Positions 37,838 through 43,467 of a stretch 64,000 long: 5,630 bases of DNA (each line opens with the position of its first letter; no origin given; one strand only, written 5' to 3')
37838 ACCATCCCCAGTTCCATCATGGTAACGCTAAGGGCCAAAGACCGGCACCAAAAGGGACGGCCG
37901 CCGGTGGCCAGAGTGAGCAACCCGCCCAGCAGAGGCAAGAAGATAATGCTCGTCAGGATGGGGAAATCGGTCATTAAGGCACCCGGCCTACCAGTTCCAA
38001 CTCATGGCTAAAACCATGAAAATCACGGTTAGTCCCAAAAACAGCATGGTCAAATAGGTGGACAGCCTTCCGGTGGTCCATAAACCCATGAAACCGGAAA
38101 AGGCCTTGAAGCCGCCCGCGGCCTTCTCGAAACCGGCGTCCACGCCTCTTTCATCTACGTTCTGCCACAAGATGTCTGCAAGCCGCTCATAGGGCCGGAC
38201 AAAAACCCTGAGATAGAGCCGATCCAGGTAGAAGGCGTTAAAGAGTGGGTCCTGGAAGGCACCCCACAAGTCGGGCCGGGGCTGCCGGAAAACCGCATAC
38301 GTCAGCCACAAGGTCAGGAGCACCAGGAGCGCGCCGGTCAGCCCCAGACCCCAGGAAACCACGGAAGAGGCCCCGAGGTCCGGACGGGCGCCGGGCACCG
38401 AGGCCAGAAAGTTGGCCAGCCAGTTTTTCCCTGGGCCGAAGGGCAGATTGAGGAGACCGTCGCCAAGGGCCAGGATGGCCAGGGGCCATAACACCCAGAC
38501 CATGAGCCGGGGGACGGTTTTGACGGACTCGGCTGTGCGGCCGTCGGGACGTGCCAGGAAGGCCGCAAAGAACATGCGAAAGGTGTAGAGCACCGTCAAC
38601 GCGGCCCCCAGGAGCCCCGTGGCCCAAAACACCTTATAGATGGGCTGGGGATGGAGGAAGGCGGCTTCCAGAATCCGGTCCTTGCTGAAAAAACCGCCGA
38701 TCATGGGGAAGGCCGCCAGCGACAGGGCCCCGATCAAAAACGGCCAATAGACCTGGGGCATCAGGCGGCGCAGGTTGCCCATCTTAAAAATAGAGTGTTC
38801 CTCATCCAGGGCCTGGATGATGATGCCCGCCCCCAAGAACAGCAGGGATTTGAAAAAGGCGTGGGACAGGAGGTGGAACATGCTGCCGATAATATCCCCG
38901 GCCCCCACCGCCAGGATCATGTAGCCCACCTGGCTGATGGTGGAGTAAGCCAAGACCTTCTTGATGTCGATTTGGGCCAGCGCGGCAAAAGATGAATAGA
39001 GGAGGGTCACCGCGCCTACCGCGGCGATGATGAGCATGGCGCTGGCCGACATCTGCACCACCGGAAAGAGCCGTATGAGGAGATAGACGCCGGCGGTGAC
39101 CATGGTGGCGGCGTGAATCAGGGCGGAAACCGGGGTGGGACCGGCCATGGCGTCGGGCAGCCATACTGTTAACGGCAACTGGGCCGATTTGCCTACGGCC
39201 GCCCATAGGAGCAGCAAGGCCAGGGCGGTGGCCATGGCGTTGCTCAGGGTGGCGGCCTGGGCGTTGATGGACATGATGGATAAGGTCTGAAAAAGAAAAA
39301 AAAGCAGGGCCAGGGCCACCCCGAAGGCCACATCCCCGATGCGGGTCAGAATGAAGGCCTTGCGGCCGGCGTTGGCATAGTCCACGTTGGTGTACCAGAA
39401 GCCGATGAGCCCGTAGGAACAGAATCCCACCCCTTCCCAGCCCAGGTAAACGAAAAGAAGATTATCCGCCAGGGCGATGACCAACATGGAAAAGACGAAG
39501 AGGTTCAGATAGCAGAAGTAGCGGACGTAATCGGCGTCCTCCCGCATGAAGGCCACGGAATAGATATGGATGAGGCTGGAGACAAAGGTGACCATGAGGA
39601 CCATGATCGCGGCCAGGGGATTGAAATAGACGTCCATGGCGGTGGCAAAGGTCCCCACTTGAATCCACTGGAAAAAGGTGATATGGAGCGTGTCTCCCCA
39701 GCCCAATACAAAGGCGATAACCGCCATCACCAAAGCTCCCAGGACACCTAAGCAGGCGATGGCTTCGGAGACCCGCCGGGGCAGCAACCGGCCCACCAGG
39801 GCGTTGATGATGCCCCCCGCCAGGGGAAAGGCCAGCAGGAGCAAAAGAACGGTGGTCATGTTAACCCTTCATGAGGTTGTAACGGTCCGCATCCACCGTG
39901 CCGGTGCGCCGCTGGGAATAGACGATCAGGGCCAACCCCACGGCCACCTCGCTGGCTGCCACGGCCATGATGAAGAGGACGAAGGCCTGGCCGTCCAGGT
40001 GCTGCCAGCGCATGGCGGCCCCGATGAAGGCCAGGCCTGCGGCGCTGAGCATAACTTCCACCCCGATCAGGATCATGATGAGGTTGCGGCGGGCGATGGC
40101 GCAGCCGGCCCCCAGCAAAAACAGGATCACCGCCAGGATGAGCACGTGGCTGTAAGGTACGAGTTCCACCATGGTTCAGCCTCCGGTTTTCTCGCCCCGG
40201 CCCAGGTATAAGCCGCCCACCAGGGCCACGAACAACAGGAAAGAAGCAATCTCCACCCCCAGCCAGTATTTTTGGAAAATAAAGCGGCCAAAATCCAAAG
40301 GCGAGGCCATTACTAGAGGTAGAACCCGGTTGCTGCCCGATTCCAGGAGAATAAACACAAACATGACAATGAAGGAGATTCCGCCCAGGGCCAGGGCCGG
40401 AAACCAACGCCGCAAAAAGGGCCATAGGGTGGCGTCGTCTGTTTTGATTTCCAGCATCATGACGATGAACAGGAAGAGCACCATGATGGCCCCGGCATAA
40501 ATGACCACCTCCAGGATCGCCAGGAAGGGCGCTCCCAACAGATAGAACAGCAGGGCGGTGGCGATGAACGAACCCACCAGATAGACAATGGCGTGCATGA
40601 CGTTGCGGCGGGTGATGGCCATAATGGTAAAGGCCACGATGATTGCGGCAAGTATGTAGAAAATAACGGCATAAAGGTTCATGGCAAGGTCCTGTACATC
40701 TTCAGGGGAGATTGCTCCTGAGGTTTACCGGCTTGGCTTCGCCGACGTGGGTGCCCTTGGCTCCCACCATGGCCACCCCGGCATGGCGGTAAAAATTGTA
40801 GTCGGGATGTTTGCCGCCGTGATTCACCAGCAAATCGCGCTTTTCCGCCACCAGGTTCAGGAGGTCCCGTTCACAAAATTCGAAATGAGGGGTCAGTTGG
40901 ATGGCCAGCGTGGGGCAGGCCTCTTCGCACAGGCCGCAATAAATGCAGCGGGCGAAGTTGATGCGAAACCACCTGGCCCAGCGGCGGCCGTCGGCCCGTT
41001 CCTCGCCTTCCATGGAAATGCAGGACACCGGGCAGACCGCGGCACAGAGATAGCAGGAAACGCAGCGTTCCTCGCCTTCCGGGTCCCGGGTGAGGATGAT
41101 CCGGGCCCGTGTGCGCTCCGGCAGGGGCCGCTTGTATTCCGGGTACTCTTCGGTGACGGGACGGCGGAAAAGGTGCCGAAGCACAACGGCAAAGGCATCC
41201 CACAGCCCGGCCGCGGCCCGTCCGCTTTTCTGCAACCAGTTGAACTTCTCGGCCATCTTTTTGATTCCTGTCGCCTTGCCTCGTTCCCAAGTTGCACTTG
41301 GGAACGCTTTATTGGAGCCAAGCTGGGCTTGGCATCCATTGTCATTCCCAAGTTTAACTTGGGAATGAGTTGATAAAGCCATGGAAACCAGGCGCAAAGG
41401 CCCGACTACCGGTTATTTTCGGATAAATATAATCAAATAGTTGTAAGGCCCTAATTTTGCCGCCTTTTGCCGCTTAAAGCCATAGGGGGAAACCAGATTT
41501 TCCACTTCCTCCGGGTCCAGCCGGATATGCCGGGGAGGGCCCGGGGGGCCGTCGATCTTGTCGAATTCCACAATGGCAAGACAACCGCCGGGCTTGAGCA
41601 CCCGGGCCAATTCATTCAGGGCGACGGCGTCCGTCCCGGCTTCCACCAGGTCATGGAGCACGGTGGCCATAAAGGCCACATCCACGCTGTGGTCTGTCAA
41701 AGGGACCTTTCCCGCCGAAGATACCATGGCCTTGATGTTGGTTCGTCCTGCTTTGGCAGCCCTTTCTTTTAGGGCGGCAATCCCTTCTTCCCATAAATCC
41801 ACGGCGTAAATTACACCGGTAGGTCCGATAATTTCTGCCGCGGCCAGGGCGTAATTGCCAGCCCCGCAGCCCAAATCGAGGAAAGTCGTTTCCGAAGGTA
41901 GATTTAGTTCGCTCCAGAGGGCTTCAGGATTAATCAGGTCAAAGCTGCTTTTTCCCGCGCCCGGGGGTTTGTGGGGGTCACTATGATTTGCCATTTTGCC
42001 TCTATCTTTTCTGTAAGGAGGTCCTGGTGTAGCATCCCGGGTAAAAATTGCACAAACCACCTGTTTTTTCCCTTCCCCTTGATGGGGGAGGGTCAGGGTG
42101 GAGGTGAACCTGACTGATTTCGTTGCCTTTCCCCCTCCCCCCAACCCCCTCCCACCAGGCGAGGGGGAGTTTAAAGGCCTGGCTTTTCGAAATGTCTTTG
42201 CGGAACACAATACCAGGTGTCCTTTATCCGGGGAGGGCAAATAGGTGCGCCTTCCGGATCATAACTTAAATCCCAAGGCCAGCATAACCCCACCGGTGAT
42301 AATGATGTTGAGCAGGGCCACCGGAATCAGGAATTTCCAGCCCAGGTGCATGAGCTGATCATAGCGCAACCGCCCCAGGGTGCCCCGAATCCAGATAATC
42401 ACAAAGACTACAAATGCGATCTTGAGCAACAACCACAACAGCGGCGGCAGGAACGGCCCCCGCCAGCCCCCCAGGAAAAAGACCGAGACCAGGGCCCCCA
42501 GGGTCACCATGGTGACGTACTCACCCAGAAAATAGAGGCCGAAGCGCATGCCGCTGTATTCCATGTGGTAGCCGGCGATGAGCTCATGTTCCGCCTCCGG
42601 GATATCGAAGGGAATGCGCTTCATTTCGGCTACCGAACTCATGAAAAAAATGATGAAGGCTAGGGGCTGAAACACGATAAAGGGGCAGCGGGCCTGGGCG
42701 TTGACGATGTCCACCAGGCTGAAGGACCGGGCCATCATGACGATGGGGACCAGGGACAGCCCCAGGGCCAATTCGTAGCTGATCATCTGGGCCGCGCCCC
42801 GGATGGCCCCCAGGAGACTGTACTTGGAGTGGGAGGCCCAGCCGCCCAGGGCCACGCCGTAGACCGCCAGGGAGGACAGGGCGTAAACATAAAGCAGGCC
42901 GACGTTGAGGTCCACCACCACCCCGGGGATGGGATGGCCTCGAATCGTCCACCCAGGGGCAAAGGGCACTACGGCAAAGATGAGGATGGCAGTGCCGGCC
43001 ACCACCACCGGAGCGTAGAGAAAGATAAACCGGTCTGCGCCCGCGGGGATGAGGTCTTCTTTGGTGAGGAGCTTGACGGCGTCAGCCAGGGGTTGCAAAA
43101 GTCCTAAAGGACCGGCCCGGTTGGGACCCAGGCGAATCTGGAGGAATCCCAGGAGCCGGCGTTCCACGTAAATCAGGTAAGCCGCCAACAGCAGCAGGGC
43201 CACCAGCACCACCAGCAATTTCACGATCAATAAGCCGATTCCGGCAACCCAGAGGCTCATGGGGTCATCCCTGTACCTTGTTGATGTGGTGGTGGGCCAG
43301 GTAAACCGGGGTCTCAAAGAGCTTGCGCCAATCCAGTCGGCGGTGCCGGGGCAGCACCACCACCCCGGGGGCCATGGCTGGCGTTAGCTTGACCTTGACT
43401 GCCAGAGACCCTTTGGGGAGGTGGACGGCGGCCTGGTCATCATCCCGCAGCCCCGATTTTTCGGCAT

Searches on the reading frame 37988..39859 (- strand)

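Call 55: search_protein_families(library=pfam, proteins=[window:37988-39859:-], max_evalue=0.00001)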
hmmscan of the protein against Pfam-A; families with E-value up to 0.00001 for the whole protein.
window:37988-39859:- (623 aa): 2 families
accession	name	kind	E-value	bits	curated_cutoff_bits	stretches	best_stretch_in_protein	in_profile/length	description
PF00361.26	Proton_antipo_M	-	1e-75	255.1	21.5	1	131-408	1-283/294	NADH:quinone oxidoreductase/Mrp antiporter, TM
PF00662.26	Proton_antipo_N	-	7.7e-16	58.2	24.5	1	65-115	1-51/51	NADH-Ubiquinone oxidoreductase (complex I), chain 5 N-terminus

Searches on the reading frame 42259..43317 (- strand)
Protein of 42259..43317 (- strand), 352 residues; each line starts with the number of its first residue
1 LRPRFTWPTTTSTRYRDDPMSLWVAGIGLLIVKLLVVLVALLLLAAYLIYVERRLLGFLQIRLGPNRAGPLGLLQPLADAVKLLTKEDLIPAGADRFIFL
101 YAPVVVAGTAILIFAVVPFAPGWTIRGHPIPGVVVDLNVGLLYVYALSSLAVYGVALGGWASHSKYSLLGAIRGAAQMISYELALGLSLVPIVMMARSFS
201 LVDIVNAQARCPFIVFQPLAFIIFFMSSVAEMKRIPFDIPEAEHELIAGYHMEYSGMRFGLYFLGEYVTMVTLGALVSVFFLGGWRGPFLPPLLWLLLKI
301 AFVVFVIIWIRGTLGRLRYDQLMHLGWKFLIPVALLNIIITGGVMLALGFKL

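Call 56: search_protein_families(library=pfam, proteins=[window:42259-43317:-], max_evalue=0.00001)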
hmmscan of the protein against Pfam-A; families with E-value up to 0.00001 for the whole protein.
window:42259-43317:- (352 aa): 1 family
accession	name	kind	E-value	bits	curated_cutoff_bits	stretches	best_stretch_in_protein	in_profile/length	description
PF00146.26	NADHdh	-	6.4e-122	407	27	1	33-341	2-297/298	NADH dehydrogenase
